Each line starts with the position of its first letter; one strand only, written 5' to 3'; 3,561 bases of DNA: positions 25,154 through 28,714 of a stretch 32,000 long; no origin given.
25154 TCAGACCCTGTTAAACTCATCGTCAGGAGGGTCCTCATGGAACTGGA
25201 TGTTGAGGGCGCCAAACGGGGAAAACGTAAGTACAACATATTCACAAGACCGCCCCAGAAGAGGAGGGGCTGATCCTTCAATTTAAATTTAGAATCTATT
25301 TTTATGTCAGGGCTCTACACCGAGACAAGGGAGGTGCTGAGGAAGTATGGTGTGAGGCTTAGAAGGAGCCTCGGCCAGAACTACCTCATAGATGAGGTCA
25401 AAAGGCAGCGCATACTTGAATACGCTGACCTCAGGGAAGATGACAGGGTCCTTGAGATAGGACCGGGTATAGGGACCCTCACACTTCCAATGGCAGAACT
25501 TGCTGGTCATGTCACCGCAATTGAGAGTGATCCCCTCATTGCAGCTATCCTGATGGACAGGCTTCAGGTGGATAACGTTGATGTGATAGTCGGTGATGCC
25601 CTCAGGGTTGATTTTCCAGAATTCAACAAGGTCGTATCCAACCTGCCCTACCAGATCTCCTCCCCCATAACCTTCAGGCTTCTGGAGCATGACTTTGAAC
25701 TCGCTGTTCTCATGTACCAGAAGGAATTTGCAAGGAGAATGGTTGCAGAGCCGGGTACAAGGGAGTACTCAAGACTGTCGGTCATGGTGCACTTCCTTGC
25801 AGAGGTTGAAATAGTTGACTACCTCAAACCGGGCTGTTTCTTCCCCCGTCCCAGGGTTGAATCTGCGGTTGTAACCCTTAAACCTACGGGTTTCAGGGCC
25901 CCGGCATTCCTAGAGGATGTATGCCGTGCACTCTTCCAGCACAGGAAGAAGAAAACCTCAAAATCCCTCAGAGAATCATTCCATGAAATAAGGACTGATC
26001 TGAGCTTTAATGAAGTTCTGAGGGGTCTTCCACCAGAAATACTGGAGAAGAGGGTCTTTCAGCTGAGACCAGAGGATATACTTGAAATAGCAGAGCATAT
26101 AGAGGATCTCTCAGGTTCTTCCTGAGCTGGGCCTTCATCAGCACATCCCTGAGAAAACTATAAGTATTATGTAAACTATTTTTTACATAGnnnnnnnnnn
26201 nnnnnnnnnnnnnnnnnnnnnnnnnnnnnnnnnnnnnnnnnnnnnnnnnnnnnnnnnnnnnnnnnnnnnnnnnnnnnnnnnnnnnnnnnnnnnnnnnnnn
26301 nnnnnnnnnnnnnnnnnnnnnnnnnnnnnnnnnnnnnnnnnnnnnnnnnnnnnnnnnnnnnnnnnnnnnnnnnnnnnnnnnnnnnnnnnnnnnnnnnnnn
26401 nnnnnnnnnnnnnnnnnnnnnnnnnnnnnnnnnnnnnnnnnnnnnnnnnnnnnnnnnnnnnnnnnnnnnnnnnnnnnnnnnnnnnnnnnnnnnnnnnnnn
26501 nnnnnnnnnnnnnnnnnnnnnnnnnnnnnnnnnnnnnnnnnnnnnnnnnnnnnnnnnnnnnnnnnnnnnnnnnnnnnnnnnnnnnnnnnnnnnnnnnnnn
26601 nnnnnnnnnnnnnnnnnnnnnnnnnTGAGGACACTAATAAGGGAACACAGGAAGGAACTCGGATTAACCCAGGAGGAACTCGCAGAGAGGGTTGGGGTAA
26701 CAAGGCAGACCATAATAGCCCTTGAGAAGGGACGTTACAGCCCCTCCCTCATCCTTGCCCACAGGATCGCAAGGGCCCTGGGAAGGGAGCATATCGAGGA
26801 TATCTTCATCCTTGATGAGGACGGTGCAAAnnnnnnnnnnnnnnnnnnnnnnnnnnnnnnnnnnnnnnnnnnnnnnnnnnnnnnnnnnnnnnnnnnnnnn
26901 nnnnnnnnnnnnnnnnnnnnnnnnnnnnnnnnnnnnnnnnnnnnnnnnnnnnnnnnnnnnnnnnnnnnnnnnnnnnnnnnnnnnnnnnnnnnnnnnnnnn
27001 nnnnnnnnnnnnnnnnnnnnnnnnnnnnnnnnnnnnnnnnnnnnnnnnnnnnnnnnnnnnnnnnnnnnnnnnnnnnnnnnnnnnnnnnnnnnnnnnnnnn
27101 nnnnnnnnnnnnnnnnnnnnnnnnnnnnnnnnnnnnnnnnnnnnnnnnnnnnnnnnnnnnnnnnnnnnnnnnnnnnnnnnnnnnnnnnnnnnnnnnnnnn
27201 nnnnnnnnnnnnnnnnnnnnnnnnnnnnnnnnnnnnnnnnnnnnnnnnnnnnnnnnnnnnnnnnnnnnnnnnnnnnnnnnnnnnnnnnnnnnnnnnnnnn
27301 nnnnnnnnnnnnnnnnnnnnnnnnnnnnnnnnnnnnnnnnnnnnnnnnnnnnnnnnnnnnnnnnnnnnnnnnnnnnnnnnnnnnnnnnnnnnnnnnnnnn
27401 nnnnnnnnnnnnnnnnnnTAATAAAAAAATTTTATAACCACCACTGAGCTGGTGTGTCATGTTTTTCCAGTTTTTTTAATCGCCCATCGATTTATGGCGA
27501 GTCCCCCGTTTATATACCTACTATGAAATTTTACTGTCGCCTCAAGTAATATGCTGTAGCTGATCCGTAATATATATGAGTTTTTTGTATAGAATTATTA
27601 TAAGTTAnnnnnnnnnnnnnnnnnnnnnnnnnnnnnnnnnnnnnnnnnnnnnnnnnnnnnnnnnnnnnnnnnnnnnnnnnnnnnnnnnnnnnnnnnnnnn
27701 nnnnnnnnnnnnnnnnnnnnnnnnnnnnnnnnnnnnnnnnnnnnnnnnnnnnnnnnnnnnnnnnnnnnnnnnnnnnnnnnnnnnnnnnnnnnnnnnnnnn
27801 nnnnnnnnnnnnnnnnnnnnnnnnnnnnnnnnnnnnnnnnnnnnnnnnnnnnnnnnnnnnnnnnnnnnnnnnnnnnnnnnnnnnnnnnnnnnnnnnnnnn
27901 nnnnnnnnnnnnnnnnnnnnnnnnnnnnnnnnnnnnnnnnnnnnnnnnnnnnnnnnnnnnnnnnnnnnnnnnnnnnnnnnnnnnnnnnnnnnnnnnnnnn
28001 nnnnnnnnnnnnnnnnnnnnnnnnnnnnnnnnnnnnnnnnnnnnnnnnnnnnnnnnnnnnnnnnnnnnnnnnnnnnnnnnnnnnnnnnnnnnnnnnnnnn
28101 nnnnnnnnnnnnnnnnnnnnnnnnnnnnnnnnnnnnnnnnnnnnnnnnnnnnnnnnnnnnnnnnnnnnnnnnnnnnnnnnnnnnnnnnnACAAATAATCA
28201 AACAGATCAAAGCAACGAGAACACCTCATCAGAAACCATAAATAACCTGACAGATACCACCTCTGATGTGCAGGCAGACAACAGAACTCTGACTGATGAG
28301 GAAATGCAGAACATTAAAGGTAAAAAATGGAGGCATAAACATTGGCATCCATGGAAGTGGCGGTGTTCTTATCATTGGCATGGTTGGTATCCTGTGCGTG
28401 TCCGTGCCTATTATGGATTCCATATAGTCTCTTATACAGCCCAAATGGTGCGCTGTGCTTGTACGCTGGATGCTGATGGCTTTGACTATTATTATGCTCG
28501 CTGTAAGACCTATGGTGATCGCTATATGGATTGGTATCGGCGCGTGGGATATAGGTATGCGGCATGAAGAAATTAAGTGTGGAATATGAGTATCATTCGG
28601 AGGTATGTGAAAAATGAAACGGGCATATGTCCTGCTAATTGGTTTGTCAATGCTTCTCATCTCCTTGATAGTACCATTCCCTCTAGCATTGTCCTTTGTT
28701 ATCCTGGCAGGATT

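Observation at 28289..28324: The conserved/variable junction looks like an internal double-glycine leader, the cleavage signal of C39 peptidases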

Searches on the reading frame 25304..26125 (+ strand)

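Call 3: search_protein_families(library=pfam, proteins=[window:25304-26125:+], max_evalue=0.1)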
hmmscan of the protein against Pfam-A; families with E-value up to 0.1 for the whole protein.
window:25304-26125:+ (273 aa): 9 families
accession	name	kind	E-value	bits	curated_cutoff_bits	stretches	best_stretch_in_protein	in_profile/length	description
PF00398.26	RrnaAD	-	9.9e-55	185.9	24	1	18-237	3-238/263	Ribosomal RNA adenine dimethylase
PF13649.12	Methyltransf_25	-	1.5e-06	29.2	27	1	49-114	1-73/97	Methyltransferase domain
PF02475.24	TRM5-TYW2_MTfase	-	0.00011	22.7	28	1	15-118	6-116/164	TRM5/TYW2 methyltransferase domain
PF01135.25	PCMT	-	0.00025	21.3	20.3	1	36-98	64-132/210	Protein-L-isoaspartate(D-aspartate) O-methyltransferase (PCMT)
PF08241.18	Methyltransf_11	-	0.00069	20.6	21.2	1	50-112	1-66/95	Methyltransferase domain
PF13489.12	Methyltransf_23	-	0.0026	17.9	27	1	34-77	10-54/164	Methyltransferase domain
PF05175.20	MTS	-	0.0079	16.3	23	1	42-132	28-124/170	Methyltransferase small domain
PF04445.19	SAM_MT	-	0.018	14.9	26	1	34-99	58-125/230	Putative SAM-dependent methyltransferase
PF13847.12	Methyltransf_31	-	0.025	14.7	27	1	44-114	2-82/145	Methyltransferase domain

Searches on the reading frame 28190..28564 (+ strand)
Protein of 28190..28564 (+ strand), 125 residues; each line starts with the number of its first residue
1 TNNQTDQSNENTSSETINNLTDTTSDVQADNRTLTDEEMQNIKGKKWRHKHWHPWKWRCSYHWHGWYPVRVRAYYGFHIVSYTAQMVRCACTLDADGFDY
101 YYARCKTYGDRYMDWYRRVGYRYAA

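Call 57: predict_structure(alignment_id=A2)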
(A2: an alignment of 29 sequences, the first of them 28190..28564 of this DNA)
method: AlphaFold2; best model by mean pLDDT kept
length: 125 residues; sequences in the alignment: 29
mean_pLDDT: 50.5   pTM: 0.23
mean pLDDT of the five models: 50.5, 46.8, 46.3, 44.6, 44.0
residues with pLDDT >= 90: 0; 70-90: 4; 50-70: 56; < 50: 65
segments of 3 or more residues with pLDDT < 50: 1-26, 49-53, 55-80, 121-125
pLDDT, mean of each block of 10 residues (from residue 1): 41 43 48 69 53 43 40 42 55 59 61 58 41
secondary structure, 60 per line:
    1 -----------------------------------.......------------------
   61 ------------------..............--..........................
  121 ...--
elements in order: H36-42 H79-92 H95-123

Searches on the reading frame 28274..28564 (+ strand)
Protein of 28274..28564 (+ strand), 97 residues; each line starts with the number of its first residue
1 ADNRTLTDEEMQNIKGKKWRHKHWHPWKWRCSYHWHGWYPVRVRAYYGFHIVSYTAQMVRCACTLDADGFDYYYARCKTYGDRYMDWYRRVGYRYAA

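Call 27: search_protein_families(library=ncbifam, proteins=[window:28274-28564:+], max_evalue=10)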
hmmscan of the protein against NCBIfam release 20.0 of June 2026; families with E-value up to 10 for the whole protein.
seq(97 aa): 1 family
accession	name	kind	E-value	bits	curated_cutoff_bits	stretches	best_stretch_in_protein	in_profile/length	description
NF038034.1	lactGbeta_entB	subfamily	0.056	13.7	37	1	6-27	1-21/38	lactococcin G-beta/enterocin 1071B family bacteriocin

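Call 60: find_homologous_proteins(query=window:28325-28564:+, max_evalue=0.01)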
Query seq(80 aa) (80 aa): 1 proteins with E <= 0.01 among 1 candidates.
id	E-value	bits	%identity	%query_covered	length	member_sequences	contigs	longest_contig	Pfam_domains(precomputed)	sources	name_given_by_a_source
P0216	1.3e-7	50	71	43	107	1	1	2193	-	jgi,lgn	-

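Call 65: find_encoding_contigs(protein=P0216, flank=3000, max_places=2)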
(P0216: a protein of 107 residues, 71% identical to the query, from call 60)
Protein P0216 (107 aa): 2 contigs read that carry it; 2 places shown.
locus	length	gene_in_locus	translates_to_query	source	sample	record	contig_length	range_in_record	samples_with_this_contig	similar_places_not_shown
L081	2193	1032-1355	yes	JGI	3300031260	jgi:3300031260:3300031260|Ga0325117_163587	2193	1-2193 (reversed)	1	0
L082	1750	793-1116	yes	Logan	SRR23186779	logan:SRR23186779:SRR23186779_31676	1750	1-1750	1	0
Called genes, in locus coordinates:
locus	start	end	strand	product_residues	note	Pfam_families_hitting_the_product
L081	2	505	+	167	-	?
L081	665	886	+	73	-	-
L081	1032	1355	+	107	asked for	-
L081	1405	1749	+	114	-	-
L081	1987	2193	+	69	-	?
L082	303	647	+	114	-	-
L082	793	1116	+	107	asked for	-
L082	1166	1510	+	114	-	-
